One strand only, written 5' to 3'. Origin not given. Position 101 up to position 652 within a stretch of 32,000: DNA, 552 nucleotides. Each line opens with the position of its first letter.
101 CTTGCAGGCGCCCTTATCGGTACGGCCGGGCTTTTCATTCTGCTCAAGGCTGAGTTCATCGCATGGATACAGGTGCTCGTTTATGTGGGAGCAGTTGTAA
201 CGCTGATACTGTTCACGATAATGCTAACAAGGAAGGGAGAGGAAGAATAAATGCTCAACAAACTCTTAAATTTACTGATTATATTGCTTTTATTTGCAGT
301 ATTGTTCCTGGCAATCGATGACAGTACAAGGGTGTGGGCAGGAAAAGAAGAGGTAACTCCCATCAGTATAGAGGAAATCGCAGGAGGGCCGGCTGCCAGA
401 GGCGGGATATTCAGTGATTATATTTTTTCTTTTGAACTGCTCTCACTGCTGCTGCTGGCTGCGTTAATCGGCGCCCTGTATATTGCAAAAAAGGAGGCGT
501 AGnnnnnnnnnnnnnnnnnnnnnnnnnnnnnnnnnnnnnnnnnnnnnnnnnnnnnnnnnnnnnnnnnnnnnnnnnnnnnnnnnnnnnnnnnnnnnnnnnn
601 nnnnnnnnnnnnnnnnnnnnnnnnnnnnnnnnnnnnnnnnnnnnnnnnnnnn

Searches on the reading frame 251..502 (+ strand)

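Call 10: search_protein_families(library=pfam, proteins=[window:251-502:+])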
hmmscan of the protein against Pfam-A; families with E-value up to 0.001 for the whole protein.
window:251-502:+ (83 aa): 1 family
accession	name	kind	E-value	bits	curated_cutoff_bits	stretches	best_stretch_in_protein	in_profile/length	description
PF00499.25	Oxidored_q3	-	7.6e-08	32.6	33.2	1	5-78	77-146/146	NADH-ubiquinone/plastoquinone oxidoreductase chain 6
